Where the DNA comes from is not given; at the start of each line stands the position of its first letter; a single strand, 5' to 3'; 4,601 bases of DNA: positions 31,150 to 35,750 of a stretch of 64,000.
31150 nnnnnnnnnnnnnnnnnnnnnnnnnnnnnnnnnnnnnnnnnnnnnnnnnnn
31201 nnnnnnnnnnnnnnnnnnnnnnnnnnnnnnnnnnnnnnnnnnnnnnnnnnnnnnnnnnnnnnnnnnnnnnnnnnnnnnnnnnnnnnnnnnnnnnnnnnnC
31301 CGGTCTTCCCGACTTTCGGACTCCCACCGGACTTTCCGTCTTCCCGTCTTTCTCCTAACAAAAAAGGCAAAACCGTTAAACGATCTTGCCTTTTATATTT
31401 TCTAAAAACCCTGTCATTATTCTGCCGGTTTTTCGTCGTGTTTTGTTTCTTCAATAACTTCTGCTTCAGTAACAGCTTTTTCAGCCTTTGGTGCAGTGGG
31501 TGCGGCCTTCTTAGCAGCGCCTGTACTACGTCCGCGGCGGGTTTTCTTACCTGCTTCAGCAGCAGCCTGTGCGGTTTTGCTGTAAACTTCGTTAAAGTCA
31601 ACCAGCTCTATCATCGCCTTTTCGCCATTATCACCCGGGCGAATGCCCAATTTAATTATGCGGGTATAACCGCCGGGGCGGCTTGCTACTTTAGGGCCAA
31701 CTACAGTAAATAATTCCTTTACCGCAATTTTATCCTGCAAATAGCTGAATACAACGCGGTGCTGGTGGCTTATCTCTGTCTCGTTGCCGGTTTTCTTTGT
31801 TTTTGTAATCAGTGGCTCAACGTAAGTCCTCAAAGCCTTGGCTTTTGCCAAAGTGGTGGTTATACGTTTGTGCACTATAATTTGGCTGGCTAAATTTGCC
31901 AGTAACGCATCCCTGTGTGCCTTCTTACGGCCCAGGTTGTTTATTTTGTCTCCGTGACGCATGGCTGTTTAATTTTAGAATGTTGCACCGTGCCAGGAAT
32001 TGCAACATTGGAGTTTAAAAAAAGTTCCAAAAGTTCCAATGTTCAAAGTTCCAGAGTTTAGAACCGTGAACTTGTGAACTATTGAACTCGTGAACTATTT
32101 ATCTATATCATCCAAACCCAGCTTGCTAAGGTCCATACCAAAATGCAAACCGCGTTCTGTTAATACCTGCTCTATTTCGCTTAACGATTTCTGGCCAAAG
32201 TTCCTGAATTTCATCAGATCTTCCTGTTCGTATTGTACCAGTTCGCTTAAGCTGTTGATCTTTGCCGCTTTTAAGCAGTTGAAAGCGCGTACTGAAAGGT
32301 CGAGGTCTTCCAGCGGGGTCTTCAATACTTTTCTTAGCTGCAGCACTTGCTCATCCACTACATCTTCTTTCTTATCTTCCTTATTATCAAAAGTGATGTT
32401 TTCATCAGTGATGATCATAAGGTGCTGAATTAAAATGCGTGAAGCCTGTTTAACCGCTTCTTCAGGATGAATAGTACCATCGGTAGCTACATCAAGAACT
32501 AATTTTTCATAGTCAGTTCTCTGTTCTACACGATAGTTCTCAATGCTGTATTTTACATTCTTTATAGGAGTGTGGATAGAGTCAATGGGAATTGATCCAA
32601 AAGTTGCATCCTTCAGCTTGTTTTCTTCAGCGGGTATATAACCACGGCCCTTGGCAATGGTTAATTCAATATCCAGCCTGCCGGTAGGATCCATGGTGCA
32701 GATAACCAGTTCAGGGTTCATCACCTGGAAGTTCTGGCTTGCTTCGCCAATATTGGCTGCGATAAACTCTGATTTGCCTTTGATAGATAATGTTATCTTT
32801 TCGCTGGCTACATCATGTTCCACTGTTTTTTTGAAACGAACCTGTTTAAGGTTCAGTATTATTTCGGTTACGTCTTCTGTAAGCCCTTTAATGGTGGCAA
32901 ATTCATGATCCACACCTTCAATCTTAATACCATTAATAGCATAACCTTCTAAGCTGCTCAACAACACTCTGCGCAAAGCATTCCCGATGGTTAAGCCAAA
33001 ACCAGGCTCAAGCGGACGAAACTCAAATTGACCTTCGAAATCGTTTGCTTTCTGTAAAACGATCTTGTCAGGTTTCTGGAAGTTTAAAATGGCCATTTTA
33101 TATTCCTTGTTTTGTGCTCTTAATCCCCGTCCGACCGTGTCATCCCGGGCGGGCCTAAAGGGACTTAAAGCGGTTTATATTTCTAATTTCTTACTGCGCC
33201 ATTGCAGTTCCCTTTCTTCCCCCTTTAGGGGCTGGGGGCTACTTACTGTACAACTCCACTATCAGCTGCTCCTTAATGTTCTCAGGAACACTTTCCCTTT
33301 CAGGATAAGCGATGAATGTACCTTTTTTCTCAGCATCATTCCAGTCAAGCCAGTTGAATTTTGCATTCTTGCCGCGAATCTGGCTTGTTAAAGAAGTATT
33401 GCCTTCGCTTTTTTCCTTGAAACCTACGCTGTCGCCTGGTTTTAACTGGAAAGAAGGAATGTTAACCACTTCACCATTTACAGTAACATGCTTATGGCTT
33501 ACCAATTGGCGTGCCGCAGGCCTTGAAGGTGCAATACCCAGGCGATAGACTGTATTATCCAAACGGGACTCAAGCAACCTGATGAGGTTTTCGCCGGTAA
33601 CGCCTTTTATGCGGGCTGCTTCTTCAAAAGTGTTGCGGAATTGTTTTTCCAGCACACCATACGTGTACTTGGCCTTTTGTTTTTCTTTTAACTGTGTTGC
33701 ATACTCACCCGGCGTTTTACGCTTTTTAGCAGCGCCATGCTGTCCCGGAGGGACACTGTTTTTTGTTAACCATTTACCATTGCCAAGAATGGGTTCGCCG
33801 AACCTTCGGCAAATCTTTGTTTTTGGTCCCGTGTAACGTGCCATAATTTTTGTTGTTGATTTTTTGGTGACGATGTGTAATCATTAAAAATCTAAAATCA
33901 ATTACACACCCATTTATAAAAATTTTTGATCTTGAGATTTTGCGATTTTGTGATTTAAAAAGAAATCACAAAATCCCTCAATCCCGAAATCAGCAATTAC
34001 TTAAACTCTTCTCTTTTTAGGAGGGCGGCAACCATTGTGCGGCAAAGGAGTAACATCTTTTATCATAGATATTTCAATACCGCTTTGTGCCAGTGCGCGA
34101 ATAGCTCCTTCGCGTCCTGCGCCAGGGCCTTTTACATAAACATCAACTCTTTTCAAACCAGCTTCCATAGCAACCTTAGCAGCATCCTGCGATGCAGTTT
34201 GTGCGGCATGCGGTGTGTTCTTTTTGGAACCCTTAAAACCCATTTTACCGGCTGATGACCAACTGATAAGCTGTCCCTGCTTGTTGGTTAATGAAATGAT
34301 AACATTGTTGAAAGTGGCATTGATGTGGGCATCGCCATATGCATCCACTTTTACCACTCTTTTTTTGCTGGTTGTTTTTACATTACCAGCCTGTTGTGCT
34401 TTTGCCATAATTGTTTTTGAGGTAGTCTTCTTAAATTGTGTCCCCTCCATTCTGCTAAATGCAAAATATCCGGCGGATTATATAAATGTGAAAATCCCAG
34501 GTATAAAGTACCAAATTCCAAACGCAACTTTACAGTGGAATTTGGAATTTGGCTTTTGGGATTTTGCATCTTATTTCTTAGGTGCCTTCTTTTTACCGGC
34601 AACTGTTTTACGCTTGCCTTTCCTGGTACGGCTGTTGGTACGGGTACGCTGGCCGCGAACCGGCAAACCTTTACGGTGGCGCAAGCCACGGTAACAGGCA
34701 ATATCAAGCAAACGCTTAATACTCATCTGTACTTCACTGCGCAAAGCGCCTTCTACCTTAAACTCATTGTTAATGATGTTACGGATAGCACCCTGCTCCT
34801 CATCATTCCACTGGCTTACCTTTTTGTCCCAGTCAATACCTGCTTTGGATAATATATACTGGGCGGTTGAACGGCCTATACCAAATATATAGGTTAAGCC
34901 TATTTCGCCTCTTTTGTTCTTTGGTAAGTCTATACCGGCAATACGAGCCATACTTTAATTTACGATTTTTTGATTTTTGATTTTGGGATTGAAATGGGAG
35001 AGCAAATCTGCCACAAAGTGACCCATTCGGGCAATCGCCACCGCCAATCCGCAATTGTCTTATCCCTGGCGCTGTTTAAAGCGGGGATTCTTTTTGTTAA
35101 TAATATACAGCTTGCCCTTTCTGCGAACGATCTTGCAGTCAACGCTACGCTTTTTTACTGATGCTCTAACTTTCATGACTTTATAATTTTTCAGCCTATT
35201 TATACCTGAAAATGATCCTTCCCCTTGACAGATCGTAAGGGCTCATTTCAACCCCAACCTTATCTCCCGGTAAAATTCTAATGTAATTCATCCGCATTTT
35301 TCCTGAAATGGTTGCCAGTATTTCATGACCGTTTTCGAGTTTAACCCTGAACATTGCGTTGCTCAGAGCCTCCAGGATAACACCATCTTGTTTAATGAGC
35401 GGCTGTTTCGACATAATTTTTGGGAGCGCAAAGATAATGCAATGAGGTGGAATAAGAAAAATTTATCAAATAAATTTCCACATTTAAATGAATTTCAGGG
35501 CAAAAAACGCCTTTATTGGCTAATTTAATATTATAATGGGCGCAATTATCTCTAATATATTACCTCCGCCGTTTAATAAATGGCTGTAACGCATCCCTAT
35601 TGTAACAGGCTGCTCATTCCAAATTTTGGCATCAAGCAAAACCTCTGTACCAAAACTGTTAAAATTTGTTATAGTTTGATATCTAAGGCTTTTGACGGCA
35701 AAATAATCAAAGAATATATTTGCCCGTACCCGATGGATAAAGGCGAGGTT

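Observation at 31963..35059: Every spacer of the infA-rpmJ-rpsM-rpsK-rpsD-rpoA-rplQ block is expanded to 108-162 bp by hairpin repeats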

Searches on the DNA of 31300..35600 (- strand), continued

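Call 50: search_with_rna_model(model_id=R1, sources=[window, L001, L002, L003, L004, L005, L006, L007, L008, L009, L010, L011, L012, L013, L014, L015, L016, L017, L018, L019, L020, L021, L022, L023, L024, L025, L026, L027, L028, L029, L030, L031, L032, L033, L034, L035, L036, L037, L038, L039, L040, L041, L042, L043, L044, L045, L046, L047, L048, L049, L050, L051, L052, L053, L054, L055, L056, L057, L058, L059, L060, L061, L062, L063, L064, L065, L066, L067, L068, L069, L070, L071, L072, L073, L074, L075, L076, L077, L078, L079, L080], max_evalue=1)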
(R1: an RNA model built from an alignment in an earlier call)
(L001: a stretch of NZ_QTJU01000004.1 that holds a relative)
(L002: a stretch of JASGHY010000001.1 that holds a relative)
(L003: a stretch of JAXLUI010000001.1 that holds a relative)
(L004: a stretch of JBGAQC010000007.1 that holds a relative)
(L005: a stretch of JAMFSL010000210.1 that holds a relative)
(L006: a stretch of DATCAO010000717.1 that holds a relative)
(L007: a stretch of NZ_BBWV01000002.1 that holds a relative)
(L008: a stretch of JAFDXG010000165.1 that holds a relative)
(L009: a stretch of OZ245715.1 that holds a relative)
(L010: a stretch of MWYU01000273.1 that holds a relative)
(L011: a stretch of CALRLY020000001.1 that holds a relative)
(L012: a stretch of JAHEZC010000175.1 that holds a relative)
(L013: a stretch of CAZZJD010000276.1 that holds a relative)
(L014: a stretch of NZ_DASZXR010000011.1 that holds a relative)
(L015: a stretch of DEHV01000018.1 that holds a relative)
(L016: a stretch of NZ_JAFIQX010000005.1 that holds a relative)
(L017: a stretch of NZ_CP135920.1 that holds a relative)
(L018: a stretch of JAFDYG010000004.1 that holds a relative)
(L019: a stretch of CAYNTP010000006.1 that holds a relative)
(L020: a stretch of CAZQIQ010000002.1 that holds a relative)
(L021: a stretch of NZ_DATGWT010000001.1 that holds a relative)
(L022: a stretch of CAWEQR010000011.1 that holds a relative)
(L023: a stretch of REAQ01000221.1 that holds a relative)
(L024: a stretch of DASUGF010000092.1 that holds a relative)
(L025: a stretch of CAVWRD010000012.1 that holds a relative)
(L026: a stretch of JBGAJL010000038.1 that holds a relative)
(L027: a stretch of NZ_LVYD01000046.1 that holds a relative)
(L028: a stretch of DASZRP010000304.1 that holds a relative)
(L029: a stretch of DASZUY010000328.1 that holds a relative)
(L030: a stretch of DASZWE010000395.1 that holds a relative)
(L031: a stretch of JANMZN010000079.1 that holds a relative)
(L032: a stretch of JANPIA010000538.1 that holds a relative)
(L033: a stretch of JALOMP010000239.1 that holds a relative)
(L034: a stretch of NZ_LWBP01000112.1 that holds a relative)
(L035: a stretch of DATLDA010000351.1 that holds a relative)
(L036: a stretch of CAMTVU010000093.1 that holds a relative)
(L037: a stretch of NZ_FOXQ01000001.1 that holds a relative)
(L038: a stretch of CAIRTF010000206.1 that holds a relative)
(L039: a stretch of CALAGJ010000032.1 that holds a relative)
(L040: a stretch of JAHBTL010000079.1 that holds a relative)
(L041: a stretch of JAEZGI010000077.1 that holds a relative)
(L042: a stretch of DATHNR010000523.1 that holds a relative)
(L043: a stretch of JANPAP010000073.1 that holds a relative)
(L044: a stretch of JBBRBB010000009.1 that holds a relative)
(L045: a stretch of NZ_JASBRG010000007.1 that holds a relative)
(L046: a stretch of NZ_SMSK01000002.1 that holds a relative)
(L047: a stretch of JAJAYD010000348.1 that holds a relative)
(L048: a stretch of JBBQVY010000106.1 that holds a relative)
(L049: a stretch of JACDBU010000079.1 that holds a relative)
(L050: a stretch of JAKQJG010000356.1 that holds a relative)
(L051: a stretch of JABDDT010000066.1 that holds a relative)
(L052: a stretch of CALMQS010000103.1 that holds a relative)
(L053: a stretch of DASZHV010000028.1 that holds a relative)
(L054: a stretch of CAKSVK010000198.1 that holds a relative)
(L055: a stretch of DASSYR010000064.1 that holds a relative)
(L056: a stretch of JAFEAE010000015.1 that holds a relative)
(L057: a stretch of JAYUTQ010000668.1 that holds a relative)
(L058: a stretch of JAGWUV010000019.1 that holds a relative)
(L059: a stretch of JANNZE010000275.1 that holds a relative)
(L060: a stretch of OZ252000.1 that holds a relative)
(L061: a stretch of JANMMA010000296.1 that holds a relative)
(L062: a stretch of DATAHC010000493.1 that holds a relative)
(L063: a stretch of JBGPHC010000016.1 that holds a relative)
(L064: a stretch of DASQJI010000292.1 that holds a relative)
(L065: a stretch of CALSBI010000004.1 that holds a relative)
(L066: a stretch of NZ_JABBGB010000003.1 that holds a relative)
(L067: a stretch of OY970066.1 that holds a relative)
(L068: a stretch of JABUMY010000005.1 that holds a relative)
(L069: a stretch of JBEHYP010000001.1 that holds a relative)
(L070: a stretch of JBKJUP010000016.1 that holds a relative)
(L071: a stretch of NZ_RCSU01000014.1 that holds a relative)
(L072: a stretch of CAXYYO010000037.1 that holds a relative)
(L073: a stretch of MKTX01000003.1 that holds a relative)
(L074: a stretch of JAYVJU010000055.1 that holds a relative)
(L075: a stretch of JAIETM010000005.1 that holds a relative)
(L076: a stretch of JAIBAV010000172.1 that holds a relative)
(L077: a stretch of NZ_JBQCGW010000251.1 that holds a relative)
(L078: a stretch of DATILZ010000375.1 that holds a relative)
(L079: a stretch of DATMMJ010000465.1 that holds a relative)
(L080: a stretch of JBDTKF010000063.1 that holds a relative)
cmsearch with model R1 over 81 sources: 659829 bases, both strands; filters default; matches with E-value up to 1: 73.
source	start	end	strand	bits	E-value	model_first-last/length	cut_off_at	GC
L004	5836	5873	+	58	5.5e-12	1-38/38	no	0.39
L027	5719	5756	+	55.7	2.3e-11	1-38/38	no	0.5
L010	2057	2094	+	55.5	2.6e-11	1-38/38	no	0.53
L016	5851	5888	+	55.5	2.7e-11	1-38/38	no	0.42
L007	5712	5749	+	55.3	3e-11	1-38/38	no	0.53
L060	5796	5833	+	54.9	3.9e-11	1-38/38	no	0.39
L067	5878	5915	+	54.5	4.8e-11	1-38/38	no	0.39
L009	5733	5770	+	54.4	5.3e-11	1-38/38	no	0.39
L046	5760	5797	+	54.3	5.4e-11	1-38/38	no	0.5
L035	5713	5750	+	53.9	7.4e-11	1-38/38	no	0.53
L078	3887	3924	+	53.7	8.3e-11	1-38/38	no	0.39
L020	5685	5722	+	53.7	8.3e-11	1-38/38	no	0.42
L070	5803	5840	+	53.5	9.4e-11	1-38/38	no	0.42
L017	5879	5916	+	52.9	1.4e-10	1-38/38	no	0.39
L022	5719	5756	+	52.6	1.7e-10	1-38/38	no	0.45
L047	5938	5975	+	52.5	1.7e-10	1-38/38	no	0.34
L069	5781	5818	+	52.5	1.7e-10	1-38/38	no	0.34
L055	5776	5813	+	52.3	2e-10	1-38/38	no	0.34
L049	5806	5843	+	51.9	2.5e-10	1-38/38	no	0.34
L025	5712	5749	+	51.8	2.6e-10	1-38/38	no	0.45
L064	5686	5723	+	51.2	3.8e-10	1-38/38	no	0.45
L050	4401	4438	+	51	4.6e-10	1-38/38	no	0.42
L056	5757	5794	+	50.9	4.7e-10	1-38/38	no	0.42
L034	5867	5904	+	50.7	5.3e-10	1-38/38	no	0.42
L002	5885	5922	+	50.7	5.4e-10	1-38/38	no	0.37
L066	5643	5680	+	50.6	5.6e-10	1-38/38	no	0.47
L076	5774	5811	+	50.5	6.1e-10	1-38/38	no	0.34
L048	5865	5902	+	50.1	7.6e-10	1-38/38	no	0.34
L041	5738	5775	+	50.1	7.7e-10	1-38/38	no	0.47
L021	5777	5814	+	49.9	8.9e-10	1-38/38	no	0.39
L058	5758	5795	+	49.7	1e-09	1-38/38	no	0.34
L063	5779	5816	+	49.2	1.4e-09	1-38/38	no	0.53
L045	5771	5808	+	49.1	1.4e-09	1-38/38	no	0.5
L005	5749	5786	+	49.1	1.4e-09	1-38/38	no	0.37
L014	5708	5745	+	48.9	1.7e-09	1-38/38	no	0.42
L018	5732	5769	+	48.6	2e-09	1-38/38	no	0.42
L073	5710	5747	+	48.5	2.2e-09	1-38/38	no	0.5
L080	4869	4906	+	48.5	2.2e-09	1-38/38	no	0.42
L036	5765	5802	+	48.4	2.2e-09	1-38/38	no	0.39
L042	3728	3765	+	48.4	2.2e-09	1-38/38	no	0.42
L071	4858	4895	+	48.4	2.2e-09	1-38/38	no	0.45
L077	5648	5685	+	48.4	2.2e-09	1-38/38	no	0.45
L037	5808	5846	+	48.3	2.4e-09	1-38/38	no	0.44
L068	5799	5837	+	48.3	2.4e-09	1-38/38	no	0.44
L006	5728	5765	+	48.2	2.6e-09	1-38/38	no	0.39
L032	4022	4059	+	48.1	2.7e-09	1-38/38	no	0.39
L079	2711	2748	+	48.1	2.7e-09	1-38/38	no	0.39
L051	5726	5763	+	48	3e-09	1-38/38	no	0.45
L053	5725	5762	+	48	3e-09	1-38/38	no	0.45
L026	5255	5292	+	47.6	3.8e-09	1-38/38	no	0.42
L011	5713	5750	+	47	5.4e-09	1-38/38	no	0.39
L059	1801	1838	+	46.9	5.8e-09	1-38/38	no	0.37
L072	5722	5759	+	46.8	6.3e-09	1-38/38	no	0.45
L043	2789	2826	+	46.7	6.6e-09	1-38/38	no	0.47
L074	2694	2731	+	46.2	9.1e-09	1-38/38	no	0.47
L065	5763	5800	+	45.6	1.4e-08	1-38/38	no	0.47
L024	5822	5860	+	45.4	1.5e-08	1-38/38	no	0.38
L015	5705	5742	+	44.1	3.4e-08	1-38/38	no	0.5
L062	5754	5792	+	43.1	6.4e-08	1-38/38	no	0.49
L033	3719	3755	+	42.6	8.6e-08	1-38/38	no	0.54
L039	5720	5757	+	42.2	1.1e-07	1-38/38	no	0.42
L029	5697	5736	+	41.8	1.4e-07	1-38/38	no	0.43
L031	5770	5807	+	40.9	2.6e-07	1-38/38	no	0.5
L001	5829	5866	+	40.6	3.1e-07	1-38/38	no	0.53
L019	5801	5839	+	38.9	9.2e-07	1-38/38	no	0.46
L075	5722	5759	+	38.3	1.3e-06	1-38/38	no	0.45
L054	5359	5397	+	37.8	1.8e-06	1-38/38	no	0.51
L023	3236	3272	+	37.7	1.9e-06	1-38/38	no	0.38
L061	4048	4085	+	37.4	2.3e-06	1-38/38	no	0.42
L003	5784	5821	+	35.7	6.9e-06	1-38/38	no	0.55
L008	5803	5842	+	23.8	0.012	1-38/38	no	0.52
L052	3199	3227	+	23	0.02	6-32/38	no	0.55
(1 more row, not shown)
